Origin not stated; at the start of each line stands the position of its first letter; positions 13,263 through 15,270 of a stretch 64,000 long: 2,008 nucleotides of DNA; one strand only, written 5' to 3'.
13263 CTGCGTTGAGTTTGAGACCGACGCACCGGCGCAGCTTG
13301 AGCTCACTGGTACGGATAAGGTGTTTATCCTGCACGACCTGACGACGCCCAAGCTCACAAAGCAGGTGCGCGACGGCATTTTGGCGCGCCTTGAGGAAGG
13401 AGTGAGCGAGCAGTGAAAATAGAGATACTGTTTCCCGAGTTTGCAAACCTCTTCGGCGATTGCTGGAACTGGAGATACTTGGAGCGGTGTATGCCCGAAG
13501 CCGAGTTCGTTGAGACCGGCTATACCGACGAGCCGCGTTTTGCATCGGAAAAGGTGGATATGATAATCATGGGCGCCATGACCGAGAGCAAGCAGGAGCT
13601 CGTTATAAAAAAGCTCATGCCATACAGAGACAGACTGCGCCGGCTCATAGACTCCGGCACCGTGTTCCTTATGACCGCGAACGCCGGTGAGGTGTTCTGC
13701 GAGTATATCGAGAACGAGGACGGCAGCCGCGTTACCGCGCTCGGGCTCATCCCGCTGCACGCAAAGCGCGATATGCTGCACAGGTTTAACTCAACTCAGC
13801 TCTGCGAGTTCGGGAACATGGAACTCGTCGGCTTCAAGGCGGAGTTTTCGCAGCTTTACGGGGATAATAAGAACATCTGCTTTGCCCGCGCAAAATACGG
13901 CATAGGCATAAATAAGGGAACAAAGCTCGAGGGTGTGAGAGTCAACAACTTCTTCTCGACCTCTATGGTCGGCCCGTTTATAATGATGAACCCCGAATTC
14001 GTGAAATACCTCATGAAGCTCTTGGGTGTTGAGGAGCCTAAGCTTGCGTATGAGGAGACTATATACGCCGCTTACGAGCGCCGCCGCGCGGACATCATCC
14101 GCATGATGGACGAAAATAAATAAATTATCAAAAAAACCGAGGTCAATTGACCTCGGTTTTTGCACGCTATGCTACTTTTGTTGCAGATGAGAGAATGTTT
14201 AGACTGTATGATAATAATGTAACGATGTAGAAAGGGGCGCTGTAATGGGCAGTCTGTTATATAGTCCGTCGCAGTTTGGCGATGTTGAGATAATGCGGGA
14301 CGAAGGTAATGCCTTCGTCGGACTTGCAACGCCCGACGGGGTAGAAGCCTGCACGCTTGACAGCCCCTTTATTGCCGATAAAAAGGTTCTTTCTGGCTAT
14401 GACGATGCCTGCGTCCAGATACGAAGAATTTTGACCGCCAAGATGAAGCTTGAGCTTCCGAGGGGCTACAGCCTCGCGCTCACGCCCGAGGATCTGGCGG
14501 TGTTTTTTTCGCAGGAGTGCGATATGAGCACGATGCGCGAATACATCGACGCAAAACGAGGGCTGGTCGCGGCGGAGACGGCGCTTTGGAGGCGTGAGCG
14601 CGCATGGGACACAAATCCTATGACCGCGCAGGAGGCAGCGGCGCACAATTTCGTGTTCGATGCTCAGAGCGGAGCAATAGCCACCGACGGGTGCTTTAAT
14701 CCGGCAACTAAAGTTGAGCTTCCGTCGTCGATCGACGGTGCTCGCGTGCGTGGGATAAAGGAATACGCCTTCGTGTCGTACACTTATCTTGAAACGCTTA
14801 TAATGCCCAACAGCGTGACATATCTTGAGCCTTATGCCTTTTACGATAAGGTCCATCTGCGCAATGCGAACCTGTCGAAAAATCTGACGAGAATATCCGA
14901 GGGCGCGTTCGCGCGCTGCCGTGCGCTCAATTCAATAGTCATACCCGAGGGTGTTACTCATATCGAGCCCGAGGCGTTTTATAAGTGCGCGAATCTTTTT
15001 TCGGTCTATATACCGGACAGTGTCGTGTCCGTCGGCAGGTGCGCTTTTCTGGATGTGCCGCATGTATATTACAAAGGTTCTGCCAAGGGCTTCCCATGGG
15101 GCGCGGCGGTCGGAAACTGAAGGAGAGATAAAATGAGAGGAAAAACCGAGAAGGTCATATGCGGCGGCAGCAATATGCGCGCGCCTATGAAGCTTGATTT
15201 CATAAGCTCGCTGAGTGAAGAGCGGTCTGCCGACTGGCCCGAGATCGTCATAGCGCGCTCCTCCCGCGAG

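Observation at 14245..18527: Self-contained three-gene operon: signal-less BspA-type LRR protein + CobS/MoxR-like AAA+ ATPase + CobT-like VWA protein, with no client pathway nearby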

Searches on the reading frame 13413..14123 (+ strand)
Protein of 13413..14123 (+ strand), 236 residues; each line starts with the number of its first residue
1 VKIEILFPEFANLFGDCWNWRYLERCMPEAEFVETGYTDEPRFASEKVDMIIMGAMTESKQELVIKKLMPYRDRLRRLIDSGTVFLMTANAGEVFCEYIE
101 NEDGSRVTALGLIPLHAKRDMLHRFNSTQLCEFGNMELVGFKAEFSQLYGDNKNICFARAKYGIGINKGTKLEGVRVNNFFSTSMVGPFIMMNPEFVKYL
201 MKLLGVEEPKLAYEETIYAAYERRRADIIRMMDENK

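Call 90: find_related_loci(query=window:13413-14123:+, collection=metagenome_contigs, flank=7000)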
Query window:13413-14123:+ (236 aa) in metagenome_contigs; peptide patterns used: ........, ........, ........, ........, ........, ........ (x = any residue, [..] = any of these).
114 stretches matched a pattern; 38 encode a relative of the query (tblastn E <= 1e-3); 34 distinct loci.
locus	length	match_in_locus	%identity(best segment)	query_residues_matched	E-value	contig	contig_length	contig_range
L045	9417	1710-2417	83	1-236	3e-136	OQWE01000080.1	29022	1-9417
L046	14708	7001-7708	83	1-236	3e-136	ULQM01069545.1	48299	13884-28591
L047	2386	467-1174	83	1-236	3e-144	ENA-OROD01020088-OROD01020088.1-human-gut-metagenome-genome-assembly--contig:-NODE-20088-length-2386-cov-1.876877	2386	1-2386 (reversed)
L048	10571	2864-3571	83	1-236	3e-136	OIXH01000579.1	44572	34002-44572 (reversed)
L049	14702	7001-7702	83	1-234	2e-134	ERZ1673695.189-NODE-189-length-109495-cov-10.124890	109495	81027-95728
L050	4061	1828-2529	82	1-234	6e-137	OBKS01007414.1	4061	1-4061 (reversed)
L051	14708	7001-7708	82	1-236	4e-134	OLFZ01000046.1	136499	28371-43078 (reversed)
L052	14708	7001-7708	81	1-236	5e-134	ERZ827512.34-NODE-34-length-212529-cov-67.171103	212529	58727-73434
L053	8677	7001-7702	82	1-234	1e-133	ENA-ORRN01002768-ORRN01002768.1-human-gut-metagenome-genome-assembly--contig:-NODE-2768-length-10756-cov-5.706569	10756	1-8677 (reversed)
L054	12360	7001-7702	82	1-234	2e-133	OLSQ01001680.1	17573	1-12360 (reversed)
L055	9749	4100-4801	82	1-234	2e-133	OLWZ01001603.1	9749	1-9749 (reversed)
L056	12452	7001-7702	82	1-234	3e-133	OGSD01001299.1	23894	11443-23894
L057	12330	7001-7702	82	1-234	3e-133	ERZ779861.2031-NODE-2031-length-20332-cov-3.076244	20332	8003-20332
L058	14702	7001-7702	82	1-234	3e-133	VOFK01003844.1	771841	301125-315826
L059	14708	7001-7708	81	1-236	2e-133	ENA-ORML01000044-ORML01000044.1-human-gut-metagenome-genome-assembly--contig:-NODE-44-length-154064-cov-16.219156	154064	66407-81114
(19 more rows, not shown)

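Call 100: search_protein_families(library=pfam, proteins=[window:13413-14123:+], max_evalue=0.001)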
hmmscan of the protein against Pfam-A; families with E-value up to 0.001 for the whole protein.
window:13413-14123:+ (236 aa): 1 family
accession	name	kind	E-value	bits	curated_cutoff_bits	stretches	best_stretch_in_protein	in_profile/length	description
PF07685.20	GATase_3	-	0.00031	20.9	27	1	41-189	38-191/196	CobB/CobQ-like glutamine amidotransferase domain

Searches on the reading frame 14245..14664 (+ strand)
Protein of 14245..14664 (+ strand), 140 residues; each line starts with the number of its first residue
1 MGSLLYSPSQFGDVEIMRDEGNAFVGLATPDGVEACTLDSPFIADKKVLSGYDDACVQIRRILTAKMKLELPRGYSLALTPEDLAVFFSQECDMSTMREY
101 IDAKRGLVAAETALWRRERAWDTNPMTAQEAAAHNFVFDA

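Call 103: search_protein_representatives(alignment_id=A6)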
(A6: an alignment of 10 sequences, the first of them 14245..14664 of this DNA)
Query: 10 sequences, 137 profile positions. Proteins with E-value up to 0.001 (for the whole library): 30; up to 1e-10: 21; up to 1e-30: 10. The best 30 are listed.
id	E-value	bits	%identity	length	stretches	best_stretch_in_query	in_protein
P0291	1.1e-59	216.5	-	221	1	1-137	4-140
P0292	1.7e-53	196.4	-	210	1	1-131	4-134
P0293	2.7e-45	169.9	-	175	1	1-114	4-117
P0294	2.9e-42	160.1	-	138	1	1-105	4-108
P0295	3.5e-40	153.3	-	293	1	1-137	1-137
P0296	2.4e-37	144.2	-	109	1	1-96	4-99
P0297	1.2e-34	135.4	-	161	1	1-107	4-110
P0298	1.2e-33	132.2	-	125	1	1-93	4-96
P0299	9.8e-33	129.2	-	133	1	3-104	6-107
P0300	1.8e-32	128.4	-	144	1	3-101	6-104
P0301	6.6e-28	113.6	-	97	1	27-100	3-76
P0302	3.0e-26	108.2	-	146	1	1-73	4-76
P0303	1.2e-25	106.2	-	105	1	62-129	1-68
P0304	3.3e-20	88.7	-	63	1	1-58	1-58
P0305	2.6e-18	82.5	-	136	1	1-61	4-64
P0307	1.7e-17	79.9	-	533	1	26-137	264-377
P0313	1.8e-06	44.2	-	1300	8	90-134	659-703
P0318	5.0e-05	39.5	-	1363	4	106-132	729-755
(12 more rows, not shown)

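Call 104: search_protein_families(library=pfam, proteins=[P0307, P0313, P0318, P0295], max_evalue=0.001)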
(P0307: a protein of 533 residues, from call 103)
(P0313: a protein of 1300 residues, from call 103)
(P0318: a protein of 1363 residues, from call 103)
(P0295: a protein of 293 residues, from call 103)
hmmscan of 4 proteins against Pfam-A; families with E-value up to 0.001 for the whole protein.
P0307 (533 aa): 2 families
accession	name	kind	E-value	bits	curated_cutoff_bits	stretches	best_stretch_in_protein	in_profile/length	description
PF13306.12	LRR_5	-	1.8e-16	60.6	27.7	1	405-507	22-122/127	BspA type Leucine rich repeat region (6 copies)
PF09084.16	NMT1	-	7.5e-07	29.7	20.5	1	68-233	5-172/216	NMT1/THI5 like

P0313 (1300 aa): 1 family
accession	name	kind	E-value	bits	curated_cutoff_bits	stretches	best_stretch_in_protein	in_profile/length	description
PF13585.12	CHU_C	-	1.5e-15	57.5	27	1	1214-1282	3-72/86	CHU_C Type IX secretion signal domain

P0318 (1363 aa): 7 families
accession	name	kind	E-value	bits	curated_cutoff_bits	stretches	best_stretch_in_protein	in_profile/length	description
PF01839.29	FG-GAP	-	8e-34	115.4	22.1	0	659-676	2-19/37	FG-GAP repeat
PF13517.12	FG-GAP_3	-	8.9e-27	93.9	26.9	8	609-676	1-60/61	FG-GAP-like repeat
PF06547.17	DUF1117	-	9.4e-13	49.1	25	0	273-297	27-51/113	Protein of unknown function (DUF1117)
PF16441.10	DUF5038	-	6.8e-07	29.8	25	0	365-401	57-93/144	Domain of unknown function (DUF5038)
PF24060.1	DUF7361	-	8.7e-06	26.4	29.5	0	282-315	32-65/95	Domain of unknown function (DUF7361)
PF02412.23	TSP_3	-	0.00031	20.8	25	1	853-874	15-36/36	Thrombospondin type 3 repeat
PF10411.14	DsbC_N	-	0.00032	20.7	25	0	220-232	44-56/70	Disulfide bond isomerase protein N-terminal domain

P0295 (293 aa): 1 family
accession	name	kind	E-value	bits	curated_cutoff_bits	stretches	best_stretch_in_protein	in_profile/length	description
PF13306.12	LRR_5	-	5.6e-15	55.8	27.7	1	165-265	22-120/127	BspA type Leucine rich repeat region (6 copies)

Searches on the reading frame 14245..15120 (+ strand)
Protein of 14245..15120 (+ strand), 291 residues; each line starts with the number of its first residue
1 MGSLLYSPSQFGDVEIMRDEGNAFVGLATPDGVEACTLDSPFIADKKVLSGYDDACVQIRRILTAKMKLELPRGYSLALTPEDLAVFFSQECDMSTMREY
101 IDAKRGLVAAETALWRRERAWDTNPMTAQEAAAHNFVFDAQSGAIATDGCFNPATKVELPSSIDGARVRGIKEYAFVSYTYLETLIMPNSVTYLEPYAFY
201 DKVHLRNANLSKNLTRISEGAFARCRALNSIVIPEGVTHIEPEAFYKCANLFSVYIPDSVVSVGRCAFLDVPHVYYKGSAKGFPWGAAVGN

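Call 3: search_protein_families(library=pfam, proteins=[window:14245-15120:+], max_evalue=0.1)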
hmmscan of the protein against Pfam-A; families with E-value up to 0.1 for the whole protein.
window:14245-15120:+ (291 aa): 2 families
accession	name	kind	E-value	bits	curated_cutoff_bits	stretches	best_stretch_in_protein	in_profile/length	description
PF13306.12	LRR_5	-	5.4e-24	84.9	27.7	1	167-269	21-121/127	BspA type Leucine rich repeat region (6 copies)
PF13855.12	LRR_8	-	3.4e-05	24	27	1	189-231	11-54/61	Leucine rich repeat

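Call 4: search_protein_families(library=padloc, proteins=[window:14245-15120:+], max_evalue=0.1)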
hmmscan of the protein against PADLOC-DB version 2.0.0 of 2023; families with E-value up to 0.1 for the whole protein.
window:14245-15120:+ (291 aa): 0 families

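Call 5: search_protein_families(library=ncbifam, proteins=[window:14245-15120:+], max_evalue=0.1)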
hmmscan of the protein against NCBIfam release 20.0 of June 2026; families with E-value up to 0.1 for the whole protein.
window:14245-15120:+ (291 aa): 2 families
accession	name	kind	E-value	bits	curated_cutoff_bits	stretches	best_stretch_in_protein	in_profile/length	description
NF047961.1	adhesin_HupY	equivalog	3.5e-07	28.7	1250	2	217-268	177-228/978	leucine-rich repeat adhesin HupY/LrrG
NF045861.1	glide_Gli349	exception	0.00036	17.3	1750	1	208-268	2682-2741/3169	gliding machinery surface structure protein Gli349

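Call 6: search_protein_families(library=phrogs, proteins=[window:14245-15120:+], max_evalue=0.1)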
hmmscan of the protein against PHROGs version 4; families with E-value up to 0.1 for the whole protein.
window:14245-15120:+ (291 aa): 3 families
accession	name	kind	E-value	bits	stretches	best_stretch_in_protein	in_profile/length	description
phrog_35892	-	unknown function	6.7e-19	68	1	134-273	337-474/1181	-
phrog_18805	-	unknown function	2e-09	37.8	2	228-271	258-301/457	-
phrog_25708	-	unknown function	0.0029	18.8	1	86-127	44-85/97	-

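Call 40: search_solved_structures(query=window:14245-15120:+, max_evalue=1)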
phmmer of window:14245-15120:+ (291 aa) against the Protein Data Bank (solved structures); distinct sequences matched with E-value up to 1: 37.
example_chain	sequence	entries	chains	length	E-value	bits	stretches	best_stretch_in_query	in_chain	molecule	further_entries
4gt6_A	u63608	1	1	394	6.7e-35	124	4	125-264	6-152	Cell surface protein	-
4fs7_A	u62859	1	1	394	4.2e-25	91.9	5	177-268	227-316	Uncharacterized protein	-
4h09_A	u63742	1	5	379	2.4e-16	63.1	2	180-246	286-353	Hypothetical leucine rich repeat protein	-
6mlx_A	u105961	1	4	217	3.2e-13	52.9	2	153-270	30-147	Leucine-rich repeat protein TpLRR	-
4fd0_A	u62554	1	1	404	3.4e-11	46.2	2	169-269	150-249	Leucine rich hypothetical protein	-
4fdw_A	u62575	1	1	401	1.2e-10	44.5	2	168-269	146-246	leucine rich hypothetical protein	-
4cp6_A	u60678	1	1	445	8.7e-09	38.3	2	183-272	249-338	CHOLINE BINDING PROTEIN PCPA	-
9oib_A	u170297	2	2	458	6.1e-07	32.3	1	167-253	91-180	Leucine-rich repeat-containing protein 15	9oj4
4oju_A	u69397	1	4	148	3e-06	30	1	168-256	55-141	hypothetical leucine rich repeat protein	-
3sb4_A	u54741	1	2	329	3.8e-05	26.4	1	186-265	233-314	Hypothetical leucine rich repeat protein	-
2id5_A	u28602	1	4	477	0.00019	24.1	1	166-259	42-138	Leucine rich repeat neuronal 6A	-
4oqt_A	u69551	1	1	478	0.0002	24.1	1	166-259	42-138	Leucine-rich repeat and immunoglobulin-like domain-containing nogo receptor-interacting pr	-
7wm4_C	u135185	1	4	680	0.0013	21.4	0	188-223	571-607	Toll-like receptor 3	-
7da7_A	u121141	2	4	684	0.0013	21.3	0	188-223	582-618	Toll-like receptor 3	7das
3cig_A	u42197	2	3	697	0.0014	21.3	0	188-223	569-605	Toll-like receptor 3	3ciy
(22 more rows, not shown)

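Call 45: find_homologous_proteins(query=window:14245-15120:+)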
Query window:14245-15120:+ (291 aa): 316 proteins with E <= 0.001 among 2780 candidates; the best 120 are listed.
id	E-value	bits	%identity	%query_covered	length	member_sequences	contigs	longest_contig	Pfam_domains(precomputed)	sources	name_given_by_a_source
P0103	4.4e-193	658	99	100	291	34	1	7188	PF13306.13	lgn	-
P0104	1.6e-170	584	88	100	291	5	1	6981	PF13306.13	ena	-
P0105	1.1e-168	578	87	100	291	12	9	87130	PF13306.13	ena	-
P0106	8.9e-164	562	85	100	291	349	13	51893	PF13306.13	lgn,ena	-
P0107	2.1e-115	403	62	98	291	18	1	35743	PF13306.13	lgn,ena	-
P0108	5.3e-113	395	60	98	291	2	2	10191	PF13306.13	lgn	-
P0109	3.0e-108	380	59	100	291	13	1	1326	PF13306.13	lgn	-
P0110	7.7e-108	378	59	100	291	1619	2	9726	PF13306.13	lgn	-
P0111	1.2e-107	378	56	99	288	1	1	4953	PF13306.13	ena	-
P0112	1.5e-107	377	58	100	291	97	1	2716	PF13306.13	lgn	-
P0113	1.1e-106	374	57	100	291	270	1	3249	PF13306.13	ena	-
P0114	4.5e-106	372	57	99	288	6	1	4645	PF13306.13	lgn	-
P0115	1.1e-105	371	58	100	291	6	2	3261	PF13306.13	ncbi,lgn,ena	-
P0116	1.4e-105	371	56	99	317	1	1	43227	PF13306.13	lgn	-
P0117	4.8e-105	369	55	100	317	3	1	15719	PF13306.13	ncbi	-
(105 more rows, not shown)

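Call 60: predict_structure(alignment_id=A4)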
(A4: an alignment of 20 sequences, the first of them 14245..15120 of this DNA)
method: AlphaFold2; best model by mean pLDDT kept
length: 291 residues; sequences in the alignment: 20
mean_pLDDT: 90.8   pTM: 0.73
mean pLDDT of the five models: 90.8, 88.9, 88.9, 88.8, 88.6
residues with pLDDT >= 90: 215; 70-90: 63; 50-70: 9; < 50: 4
segments of 3 or more residues with pLDDT < 50: 288-291
pLDDT, mean of each block of 10 residues (from residue 1): 85 95 94 95 93 94 90 84 95 95 94 85 89 95 95 96 94 91 96 97 95 97 94 94 93 90 88 79 55 35
secondary structure, 60 per line:
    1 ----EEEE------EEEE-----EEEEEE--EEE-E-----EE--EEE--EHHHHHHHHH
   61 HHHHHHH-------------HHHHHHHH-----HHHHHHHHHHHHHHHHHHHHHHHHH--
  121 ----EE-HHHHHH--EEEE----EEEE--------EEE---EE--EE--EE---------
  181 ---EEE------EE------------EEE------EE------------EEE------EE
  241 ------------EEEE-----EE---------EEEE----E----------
elements in order: E5-8 E15-18 E24-29 E32-34 E46-48 H52-67 H81-88 H94-118 H128-133 E136-139 E144-147 E156-158 E184-186 E207-209 E230-232 E253-256 E273-276

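Call 66: fold_search(model_id=the predicted structure, library=pdb)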
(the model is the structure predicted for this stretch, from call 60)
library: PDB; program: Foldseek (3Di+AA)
matches with E <= 10: 199; with E <= 0.001: 6
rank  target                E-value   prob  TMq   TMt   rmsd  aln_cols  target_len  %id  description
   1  6mlx_A                5.0e-07  1.00  0.44  0.59   2.7       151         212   27  Crystal structure of T. pallidum Leucine Rich Repeat protein (TpLRR) (released 2019-07-17)
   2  4gt6                  5.5e-07  1.00  0.43  0.34   2.7       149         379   31  Crystal structure of a leucine rich cell surface protein (FAEPRAA2165_01021) from Faecalibacterium prausnitzii A2-165 at (released 2012-09-26)
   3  6mlx_B                1.0e-05  1.00  0.43  0.58   3.1       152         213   28  Crystal structure of T. pallidum Leucine Rich Repeat protein (TpLRR) (released 2019-07-17)
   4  6mlx_C                1.4e-05  1.00  0.43  0.57   3.1       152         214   28  Crystal structure of T. pallidum Leucine Rich Repeat protein (TpLRR) (released 2019-07-17)
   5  4fs7                  6.9e-05  1.00  0.41  0.32   3.1       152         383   22  Crystal structure of a leucine-rich repeat protein (BACOVA_04585) from Bacteroides ovatus ATCC 8483 at 1.19 A resolution (released 2012-09-19)
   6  4h09_B                8.7e-04  1.00  0.30  0.24   8.5       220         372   18  Crystal structure of a leucine-rich repeat protein (EUBVEN_01088) from Eubacterium ventriosum ATCC 27560 at 2.50 A res (released 2012-10-10)
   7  4h09_A                1.5e-03  1.00  0.36  0.29   6.5       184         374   16  Crystal structure of a leucine-rich repeat protein (EUBVEN_01088) from Eubacterium ventriosum ATCC 27560 at 2.50 A res (released 2012-10-10)
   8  4h09_E                2.3e-03  1.00  0.30  0.24   8.5       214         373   17  Crystal structure of a leucine-rich repeat protein (EUBVEN_01088) from Eubacterium ventriosum ATCC 27560 at 2.50 A res (released 2012-10-10)
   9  4h09_C                2.5e-03  1.00  0.27  0.22   8.6       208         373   17  Crystal structure of a leucine-rich repeat protein (EUBVEN_01088) from Eubacterium ventriosum ATCC 27560 at 2.50 A res (released 2012-10-10)
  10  4fd0                  3.0e-03  1.00  0.39  0.29   3.0       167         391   19  Crystal structure of a putative cell surface protein (BACCAC_03700) from Bacteroides caccae ATCC 43185 at 2.07 A resolut (released 2012-07-25)
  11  4fdw                  3.0e-03  1.00  0.37  0.29   3.2       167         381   16  Crystal structure of a putative cell surface protein (BACOVA_01565) from Bacteroides ovatus ATCC 8483 at 2.05 A resoluti (released 2012-07-25)
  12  4oju_A                3.0e-03  1.00  0.30  0.52   4.7       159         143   23  Crystal structure of a leucine-rich repeat protein (BACCAP_00569) from Bacteroides capillosus ATCC 29799 at 2.00 A res (released 2014-06-18)
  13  4oju_B                4.5e-03  1.00  0.28  0.51   4.6       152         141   20  Crystal structure of a leucine-rich repeat protein (BACCAP_00569) from Bacteroides capillosus ATCC 29799 at 2.00 A res (released 2014-06-18)
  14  3sb4_B                6.0e-03  1.00  0.26  0.23  12.4       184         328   17  Crystal structure of a leucine-rich repeat protein (BT_1240) from Bacteroides thetaiotaomicron VPI-5482 at 1.99 A reso (released 2011-06-22)
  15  4h09_D                7.0e-03  1.00  0.35  0.28   7.2       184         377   16  Crystal structure of a leucine-rich repeat protein (EUBVEN_01088) from Eubacterium ventriosum ATCC 27560 at 2.50 A res (released 2012-10-10)
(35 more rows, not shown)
